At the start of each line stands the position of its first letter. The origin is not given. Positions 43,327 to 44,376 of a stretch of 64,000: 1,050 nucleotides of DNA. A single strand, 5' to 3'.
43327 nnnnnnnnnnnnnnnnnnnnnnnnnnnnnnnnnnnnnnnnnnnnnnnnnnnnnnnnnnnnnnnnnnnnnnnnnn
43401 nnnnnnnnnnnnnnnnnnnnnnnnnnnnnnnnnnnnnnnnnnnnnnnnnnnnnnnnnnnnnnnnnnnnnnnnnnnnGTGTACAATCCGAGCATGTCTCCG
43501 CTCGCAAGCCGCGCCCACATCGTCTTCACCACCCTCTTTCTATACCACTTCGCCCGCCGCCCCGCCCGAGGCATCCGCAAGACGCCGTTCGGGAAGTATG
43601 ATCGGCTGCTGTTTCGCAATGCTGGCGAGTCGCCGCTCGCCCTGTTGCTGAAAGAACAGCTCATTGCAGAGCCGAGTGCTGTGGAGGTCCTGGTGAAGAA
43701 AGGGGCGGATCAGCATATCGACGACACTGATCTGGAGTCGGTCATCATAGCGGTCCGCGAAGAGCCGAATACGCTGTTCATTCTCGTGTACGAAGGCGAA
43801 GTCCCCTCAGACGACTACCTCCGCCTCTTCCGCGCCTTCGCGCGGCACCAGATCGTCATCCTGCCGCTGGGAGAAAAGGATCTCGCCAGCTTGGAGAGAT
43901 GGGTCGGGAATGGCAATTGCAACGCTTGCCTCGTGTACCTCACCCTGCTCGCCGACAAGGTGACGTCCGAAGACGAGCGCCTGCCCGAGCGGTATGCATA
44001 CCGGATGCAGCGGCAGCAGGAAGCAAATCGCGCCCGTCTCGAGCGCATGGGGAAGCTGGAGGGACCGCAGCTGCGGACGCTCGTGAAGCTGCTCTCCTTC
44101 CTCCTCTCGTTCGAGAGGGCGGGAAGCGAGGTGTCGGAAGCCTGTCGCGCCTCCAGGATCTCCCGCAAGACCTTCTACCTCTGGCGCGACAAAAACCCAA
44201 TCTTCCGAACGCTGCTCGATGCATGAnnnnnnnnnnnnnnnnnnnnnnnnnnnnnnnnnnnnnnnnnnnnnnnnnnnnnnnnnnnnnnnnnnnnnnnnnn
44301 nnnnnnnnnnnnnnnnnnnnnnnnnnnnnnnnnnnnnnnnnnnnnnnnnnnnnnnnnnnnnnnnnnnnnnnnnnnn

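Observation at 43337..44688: About 131-bp imperfect direct repeats flank an HTH-containing ORF immediately downstream of tRNA-Gly(GCC)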

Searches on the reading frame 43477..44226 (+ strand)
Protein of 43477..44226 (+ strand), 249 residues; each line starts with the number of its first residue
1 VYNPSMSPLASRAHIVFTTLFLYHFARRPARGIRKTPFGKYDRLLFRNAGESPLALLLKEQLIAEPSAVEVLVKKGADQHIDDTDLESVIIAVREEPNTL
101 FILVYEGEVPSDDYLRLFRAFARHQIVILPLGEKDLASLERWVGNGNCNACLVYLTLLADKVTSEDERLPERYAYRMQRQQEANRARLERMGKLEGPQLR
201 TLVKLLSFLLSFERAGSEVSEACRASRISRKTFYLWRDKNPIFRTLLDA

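Call 10: search_protein_families(library=pfam, proteins=[window:43477-44226:+], max_evalue=1)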
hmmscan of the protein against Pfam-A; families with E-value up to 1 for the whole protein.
window:43477-44226:+ (249 aa): 4 families
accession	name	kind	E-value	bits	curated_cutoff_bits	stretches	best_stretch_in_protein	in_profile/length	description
PF22166.2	ArnR1-like_WHD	-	0.0083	16.7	26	1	198-236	7-47/90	ArnR1-like, winged-helix domain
PF13384.12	HTH_23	-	0.014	15.6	24.6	1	212-238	14-39/50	Homeodomain-like domain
PF13551.12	HTH_29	-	0.019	15.5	28.1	1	216-238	11-34/64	Winged helix-turn helix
PF01527.26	HTH_Tnp_1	-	0.13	12.9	24.1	1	215-239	22-46/75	Transposase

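Call 11: search_protein_families(library=phrogs, proteins=[window:43477-44226:+], max_evalue=1)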
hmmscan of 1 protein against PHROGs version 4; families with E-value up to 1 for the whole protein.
window:43477-44226:+ (249 aa): 5 families
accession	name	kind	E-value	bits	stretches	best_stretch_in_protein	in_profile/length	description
phrog_4102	-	head and packaging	4.4e-05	24.7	1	183-239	4-53/166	terminase small subunit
phrog_4044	-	head and packaging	0.015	15.8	1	207-247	31-70/180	terminase small subunit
phrog_157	-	integration and excision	0.041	13.9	1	201-239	200-238/580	transposase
phrog_12375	-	DNA, RNA and nucleotide metabolism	0.07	14.4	1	203-238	9-44/100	DNA binding protein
phrog_10408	-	unknown function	0.083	13.6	1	208-236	13-41/49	-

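Call 13: find_homologous_proteins(query=window:43477-44226:+)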
Query window:43477-44226:+ (249 aa): 27 proteins with E <= 0.001 among 997 candidates.
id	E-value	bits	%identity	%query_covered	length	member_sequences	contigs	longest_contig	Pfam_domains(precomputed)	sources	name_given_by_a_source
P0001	2.8e-156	536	100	98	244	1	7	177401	-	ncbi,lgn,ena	-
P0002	3.9e-122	424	77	100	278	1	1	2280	-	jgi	jgi:hypothetical protein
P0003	1.6e-121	422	76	97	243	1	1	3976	-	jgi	jgi:hypothetical protein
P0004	5.7e-115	401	74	97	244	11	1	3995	-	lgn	-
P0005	6.4e-94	332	65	96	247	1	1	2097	-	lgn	-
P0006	5.2e-85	303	57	99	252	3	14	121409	-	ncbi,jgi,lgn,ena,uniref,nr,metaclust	ncbi:MAG: hypothetical protein A3B99_01840 [Candidatus Yanofskybacteria bacterium RIFCSPHIGHO2_02_FU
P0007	6.4e-85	303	71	81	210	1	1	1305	-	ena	-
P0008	1.5e-83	298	60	97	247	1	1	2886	-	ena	-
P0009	2.7e-83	297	59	97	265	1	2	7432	-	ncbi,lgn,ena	-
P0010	8.3e-83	296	57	96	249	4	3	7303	-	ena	-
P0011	7.0e-81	289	55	98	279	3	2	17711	-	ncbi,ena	-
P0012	1.0e-79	286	55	98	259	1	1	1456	-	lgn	-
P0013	1.1e-79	285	57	98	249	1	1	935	-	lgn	-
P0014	1.2e-79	285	56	98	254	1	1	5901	-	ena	-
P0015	1.8e-79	285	55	96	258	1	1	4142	-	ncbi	-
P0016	2.9e-78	281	58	98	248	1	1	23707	-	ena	-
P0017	1.4e-77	279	55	96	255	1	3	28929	-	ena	-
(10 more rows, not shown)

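Call 15: find_encoding_contigs(protein=P0006, flank=4000, max_places=3)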
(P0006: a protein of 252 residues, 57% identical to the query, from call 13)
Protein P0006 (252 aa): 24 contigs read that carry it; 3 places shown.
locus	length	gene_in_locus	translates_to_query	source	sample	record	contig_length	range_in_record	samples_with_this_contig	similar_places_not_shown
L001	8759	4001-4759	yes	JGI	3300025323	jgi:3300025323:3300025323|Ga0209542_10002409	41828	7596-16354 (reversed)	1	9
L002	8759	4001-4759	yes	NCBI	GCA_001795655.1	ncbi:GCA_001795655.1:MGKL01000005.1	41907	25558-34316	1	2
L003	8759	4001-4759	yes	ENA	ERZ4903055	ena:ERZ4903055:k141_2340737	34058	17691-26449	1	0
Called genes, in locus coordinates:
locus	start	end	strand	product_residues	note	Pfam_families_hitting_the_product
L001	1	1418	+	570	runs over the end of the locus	PF03266:NTPase_1 (faint), PF05970:PIF1, PF13191:AAA_16 (faint), PF13245:AAA_19, PF13401:AAA_22, PF13604:AAA_30, PF21530:Pif1_2B_dom (weak), PF14493:HTH_40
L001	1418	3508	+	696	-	PF22548:AEP-TOTE, PF18766:SWI2_SNF2 (weak), PF00176:SNF2-rel_dom (weak), PF00270:DEAD, PF04851:ResIII, PF00271:Helicase_C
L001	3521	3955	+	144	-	PF01652:IF4E (weak), PF08939:Bles03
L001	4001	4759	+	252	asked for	-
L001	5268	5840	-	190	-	PF01569:PAP2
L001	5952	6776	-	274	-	PF00763:THF_DHG_CYH, PF02882:THF_DHG_CYH_C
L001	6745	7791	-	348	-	PF00078:RVT_1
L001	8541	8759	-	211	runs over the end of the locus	-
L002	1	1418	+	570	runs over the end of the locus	PF03266:NTPase_1 (faint), PF05970:PIF1, PF13191:AAA_16 (faint), PF13245:AAA_19, PF13401:AAA_22, PF13604:AAA_30, PF21530:Pif1_2B_dom (weak), PF14493:HTH_40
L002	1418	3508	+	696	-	PF22548:AEP-TOTE, PF18766:SWI2_SNF2 (weak), PF00176:SNF2-rel_dom (weak), PF00270:DEAD, PF04851:ResIII, PF00271:Helicase_C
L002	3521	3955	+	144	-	PF01652:IF4E (weak), PF08939:Bles03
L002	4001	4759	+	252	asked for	-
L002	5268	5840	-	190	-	PF01569:PAP2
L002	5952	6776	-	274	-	PF00763:THF_DHG_CYH, PF02882:THF_DHG_CYH_C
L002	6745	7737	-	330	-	PF00078:RVT_1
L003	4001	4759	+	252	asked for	-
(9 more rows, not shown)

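Call 16: find_encoding_contigs(protein=P0003, flank=4000, max_places=2)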
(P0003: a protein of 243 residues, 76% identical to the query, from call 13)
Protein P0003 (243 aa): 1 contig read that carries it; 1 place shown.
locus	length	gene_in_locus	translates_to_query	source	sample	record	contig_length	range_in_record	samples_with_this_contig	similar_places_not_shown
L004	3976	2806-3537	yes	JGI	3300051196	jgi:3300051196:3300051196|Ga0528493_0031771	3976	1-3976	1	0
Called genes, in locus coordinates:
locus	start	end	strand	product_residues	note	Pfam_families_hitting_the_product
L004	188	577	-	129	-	PF02021:UPF0102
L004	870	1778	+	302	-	-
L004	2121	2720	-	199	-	PF07508:Recombinase (weak), PF13408:Zn_ribbon_recom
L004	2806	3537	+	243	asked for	-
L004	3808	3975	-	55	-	?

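Call 17: find_encoding_contigs(protein=P0004, flank=4000, max_places=2)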
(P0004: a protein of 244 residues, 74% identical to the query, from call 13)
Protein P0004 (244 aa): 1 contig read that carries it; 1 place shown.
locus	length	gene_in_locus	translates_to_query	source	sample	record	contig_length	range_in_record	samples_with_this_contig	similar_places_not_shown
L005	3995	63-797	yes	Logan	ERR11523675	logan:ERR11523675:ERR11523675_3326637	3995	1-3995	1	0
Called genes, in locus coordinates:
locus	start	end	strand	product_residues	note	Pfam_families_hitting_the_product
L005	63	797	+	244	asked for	-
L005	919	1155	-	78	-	-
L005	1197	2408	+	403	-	-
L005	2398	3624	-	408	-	PF01593:Amino_oxidase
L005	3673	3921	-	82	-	PF00462:Glutaredoxin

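Call 23: find_encoding_contigs(protein=P0001, flank=10000, max_places=4)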
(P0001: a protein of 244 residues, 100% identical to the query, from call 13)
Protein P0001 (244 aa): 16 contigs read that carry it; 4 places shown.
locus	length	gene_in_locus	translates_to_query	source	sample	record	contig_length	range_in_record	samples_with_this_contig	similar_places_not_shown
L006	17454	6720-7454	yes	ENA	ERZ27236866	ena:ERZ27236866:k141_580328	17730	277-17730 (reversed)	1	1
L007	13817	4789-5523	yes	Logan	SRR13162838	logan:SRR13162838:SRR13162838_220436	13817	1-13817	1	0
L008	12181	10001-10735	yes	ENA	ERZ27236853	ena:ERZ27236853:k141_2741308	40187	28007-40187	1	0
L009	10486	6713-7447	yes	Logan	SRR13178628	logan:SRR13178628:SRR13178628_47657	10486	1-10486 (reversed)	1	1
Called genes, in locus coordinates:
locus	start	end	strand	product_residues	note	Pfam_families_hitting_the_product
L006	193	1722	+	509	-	PF12072:RNase_Y_N, PF08668:HDOD (faint), PF00013:KH_1 (weak), PF01966:HD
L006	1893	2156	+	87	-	PF00216:Bac_DNA_binding, PF18291:HU-HIG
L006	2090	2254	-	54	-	-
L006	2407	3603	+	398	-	PF13365:Trypsin_2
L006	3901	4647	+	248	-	PF01978:TrmB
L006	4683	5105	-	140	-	PF02021:UPF0102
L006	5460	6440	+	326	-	-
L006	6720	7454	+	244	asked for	-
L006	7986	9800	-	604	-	-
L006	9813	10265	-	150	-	-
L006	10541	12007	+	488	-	PF01743:PolyA_pol, PF12627:PolyA_pol_RNAbd, PF01966:HD, PF13735:tRNA_NucTran2_2 (weak)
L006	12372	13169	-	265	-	PF03372:Exo_endo_phos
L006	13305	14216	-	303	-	PF02899:Phage_int_SAM_1, PF13102:Phage_int_SAM_5 (weak), PF13495:Phage_int_SAM_4 (faint), PF00589:Phage_integrase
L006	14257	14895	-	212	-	PF13483:Lactamase_B_3, PF12706:Lactamase_B_2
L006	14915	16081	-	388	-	PF05496:RuvB_N, PF07724:AAA_2 (faint), PF13401:AAA_22 (faint), PF00004:AAA, PF07728:AAA_5, PF16193:AAA_assoc_2, PF12002:MgsA_C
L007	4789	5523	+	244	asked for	-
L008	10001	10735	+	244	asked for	-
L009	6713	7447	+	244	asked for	-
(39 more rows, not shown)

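Call 24: find_encoding_contigs(protein=P0002, flank=4000, max_places=2)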
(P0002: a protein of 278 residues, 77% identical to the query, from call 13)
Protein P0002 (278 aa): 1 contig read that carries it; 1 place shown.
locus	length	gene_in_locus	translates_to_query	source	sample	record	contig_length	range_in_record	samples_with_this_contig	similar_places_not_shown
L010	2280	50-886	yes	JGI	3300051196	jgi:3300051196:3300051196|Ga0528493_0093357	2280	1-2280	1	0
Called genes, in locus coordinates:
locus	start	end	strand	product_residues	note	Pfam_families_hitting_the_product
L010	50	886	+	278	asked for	-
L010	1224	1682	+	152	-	-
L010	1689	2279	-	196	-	?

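Call 30: find_related_loci(query=window:43492-44226:+, collection=viral_contigs, flank=6000)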
Query window:43492-44226:+ (244 aa) in viral_contigs; peptide patterns used: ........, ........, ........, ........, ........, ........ (x = any residue, [..] = any of these).
12 stretches matched a pattern, but none encodes a relative of the query by tblastn (E <= 1e-3).

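Call 31: find_encoding_contigs(protein=P0011, flank=5000, max_places=2)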
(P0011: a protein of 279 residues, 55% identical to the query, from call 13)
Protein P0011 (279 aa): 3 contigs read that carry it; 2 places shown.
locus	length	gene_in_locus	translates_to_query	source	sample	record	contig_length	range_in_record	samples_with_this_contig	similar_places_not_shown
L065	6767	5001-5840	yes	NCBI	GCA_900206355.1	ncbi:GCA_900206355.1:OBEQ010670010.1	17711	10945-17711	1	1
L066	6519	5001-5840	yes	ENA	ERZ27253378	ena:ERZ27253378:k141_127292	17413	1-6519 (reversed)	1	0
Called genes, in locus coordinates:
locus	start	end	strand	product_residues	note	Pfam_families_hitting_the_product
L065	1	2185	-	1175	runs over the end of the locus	PF21722:Gly_rich_2, PF13884:Peptidase_S74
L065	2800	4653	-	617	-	-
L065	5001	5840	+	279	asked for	-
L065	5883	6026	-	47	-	-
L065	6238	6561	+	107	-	PF03819:MazG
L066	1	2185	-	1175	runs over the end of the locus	PF21722:Gly_rich_2, PF13884:Peptidase_S74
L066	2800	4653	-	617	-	-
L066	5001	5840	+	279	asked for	-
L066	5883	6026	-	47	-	-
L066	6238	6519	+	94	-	?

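Call 32: find_encoding_contigs(protein=P0016, flank=5000, max_places=2)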
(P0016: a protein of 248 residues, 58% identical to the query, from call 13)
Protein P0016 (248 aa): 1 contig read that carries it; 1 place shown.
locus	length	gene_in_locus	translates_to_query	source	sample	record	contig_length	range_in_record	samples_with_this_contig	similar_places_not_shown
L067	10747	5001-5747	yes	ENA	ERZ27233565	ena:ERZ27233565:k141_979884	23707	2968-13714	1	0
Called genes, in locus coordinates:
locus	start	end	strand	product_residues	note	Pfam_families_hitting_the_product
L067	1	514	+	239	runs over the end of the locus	-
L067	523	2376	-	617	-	-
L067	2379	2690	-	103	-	-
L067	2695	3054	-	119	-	-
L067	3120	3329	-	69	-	-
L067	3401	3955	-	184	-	-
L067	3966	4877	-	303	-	-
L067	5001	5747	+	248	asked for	-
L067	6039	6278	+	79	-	PF00462:Glutaredoxin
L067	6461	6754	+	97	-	-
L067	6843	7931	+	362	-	PF11141:DUF2914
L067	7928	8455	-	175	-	PF00011:HSP20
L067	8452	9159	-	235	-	PF13367:PrsW-protease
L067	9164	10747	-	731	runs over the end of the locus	PF00133:tRNA-synt_1, PF09334:tRNA-synt_1g (weak), PF08264:Anticodon_1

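Call 43: predict_structure(alignment_id=A2)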
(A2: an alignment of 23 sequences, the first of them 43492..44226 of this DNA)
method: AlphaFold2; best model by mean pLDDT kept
length: 244 residues; sequences in the alignment: 23
mean_pLDDT: 83.6   pTM: 0.65
mean pLDDT of the five models: 83.6, 82.9, 81.1, 80.5, 79.7
residues with pLDDT >= 90: 100; 70-90: 106; 50-70: 25; < 50: 13
segments of 3 or more residues with pLDDT < 50: 161-172
pLDDT, mean of each block of 10 residues (from residue 1): 89 84 89 94 89 84 95 89 92 92 92 86 94 94 88 84 44 55 56 70 84 86 89 86 81
secondary structure, 60 per line:
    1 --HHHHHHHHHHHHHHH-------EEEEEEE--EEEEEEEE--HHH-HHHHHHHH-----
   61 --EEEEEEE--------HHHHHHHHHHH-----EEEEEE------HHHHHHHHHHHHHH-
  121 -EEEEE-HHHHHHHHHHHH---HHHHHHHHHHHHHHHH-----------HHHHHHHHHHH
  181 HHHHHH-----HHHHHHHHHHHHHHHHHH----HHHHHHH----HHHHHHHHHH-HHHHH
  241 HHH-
elements in order: H3-17 E25-31 E34-41 H48-55 E63-69 H78-88 E94-99 H106-119 E122-126 H128-139 H143-158 H170-186 H192-209 H214-220 H225-234 H236-243

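Call 48: find_encoding_contigs(protein=P0005, flank=3000, max_places=2)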
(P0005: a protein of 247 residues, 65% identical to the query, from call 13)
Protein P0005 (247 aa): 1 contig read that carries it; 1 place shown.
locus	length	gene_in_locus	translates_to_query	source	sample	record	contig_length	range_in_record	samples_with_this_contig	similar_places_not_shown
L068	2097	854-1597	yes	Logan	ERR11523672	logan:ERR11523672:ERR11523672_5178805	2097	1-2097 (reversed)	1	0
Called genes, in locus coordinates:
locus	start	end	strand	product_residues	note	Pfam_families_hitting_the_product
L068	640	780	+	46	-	-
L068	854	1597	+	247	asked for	-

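Call 49: find_encoding_contigs(protein=P0009, flank=4000, max_places=2)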
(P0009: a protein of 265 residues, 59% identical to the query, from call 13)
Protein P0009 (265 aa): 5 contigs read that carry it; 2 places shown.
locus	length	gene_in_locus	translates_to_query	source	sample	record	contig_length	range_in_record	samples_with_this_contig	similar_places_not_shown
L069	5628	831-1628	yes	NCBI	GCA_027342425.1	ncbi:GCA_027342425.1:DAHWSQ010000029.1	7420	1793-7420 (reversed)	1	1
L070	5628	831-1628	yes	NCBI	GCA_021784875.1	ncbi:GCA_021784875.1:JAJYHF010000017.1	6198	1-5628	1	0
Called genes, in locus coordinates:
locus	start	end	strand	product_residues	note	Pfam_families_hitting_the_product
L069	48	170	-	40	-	-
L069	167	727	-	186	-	PF13529:Peptidase_C39_2, PF03412:Peptidase_C39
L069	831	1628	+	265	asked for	-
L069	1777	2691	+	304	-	PF12760:Zn_ribbon_IS1595, PF12762:DDE_Tnp_IS1595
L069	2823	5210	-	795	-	PF00122:E1-E2_ATPase, PF00702:Hydrolase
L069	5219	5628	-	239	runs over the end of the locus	PF00535:Glycos_transf_2, PF10111:Glyco_tranf_2_2, PF13641:Glyco_tranf_2_3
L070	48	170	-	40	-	-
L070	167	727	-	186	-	PF13529:Peptidase_C39_2, PF03412:Peptidase_C39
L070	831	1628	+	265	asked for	-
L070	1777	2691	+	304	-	PF12760:Zn_ribbon_IS1595, PF12762:DDE_Tnp_IS1595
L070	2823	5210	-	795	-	PF00122:E1-E2_ATPase, PF00702:Hydrolase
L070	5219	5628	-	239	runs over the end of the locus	PF00535:Glycos_transf_2, PF10111:Glyco_tranf_2_2, PF13506:Glyco_transf_21 (weak), PF13641:Glyco_tranf_2_3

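Call 50: find_encoding_contigs(protein=P0017, flank=4000, max_places=2)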
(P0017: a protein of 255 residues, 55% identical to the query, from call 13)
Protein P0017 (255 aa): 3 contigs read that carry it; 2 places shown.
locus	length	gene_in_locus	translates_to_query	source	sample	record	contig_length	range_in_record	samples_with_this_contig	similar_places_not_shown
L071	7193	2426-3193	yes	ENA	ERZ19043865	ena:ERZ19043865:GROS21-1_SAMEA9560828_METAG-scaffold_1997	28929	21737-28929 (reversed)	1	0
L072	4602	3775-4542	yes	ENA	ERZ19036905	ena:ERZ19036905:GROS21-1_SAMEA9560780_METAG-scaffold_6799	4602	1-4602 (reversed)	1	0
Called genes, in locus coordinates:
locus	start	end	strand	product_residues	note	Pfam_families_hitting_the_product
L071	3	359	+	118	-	?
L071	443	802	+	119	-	PF22296:bAvd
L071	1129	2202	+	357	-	PF00078:RVT_1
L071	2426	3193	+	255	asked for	-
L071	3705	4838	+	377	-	PF01833:TIG (faint)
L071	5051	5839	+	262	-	-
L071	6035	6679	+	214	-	-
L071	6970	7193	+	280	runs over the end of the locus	PF01145:Band_7 (faint)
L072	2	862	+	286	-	?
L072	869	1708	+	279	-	PF07603:Lcl_C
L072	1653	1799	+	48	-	-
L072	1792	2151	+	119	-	PF22296:bAvd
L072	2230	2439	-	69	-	-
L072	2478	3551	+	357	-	PF00078:RVT_1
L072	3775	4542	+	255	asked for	-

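Call 59: find_related_loci(query=A2, collection=viral_contigs, flank=6000)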
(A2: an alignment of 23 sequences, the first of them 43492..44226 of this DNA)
Query A2 (244 aa) in viral_contigs; peptide patterns used: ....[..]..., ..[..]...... (x = any residue, [..] = any of these).
116 stretches matched a pattern, but none encodes a relative of the query by tblastn (E <= 1e-3).

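Call 60: search_dna_similar(query=window:43492-44226:+, collection=phages, mode=protein, max_evalue=0.001)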
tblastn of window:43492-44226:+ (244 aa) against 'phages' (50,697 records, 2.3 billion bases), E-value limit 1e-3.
No match.

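Call 82: search_solved_structures(query=A2, max_evalue=10)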
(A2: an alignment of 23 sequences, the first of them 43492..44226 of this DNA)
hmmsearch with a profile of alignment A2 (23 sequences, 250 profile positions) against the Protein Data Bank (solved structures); distinct sequences matched with E-value up to 10: 3.
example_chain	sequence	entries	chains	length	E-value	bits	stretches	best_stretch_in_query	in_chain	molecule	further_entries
2pg4_A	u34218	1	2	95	0.28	13.9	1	198-239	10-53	Uncharacterized protein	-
7zbs_X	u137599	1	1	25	0.61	12.8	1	212-234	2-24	HTH_8cm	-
6lsr_1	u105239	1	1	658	1.1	11.9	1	86-176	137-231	Large subunit GTPase 1 homolog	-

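Call 83: search_protein_families(library=padloc, proteins=[window:43492-44226:+], max_evalue=1)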
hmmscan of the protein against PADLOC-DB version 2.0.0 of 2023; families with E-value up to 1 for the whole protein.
window:43492-44226:+ (244 aa): 0 families
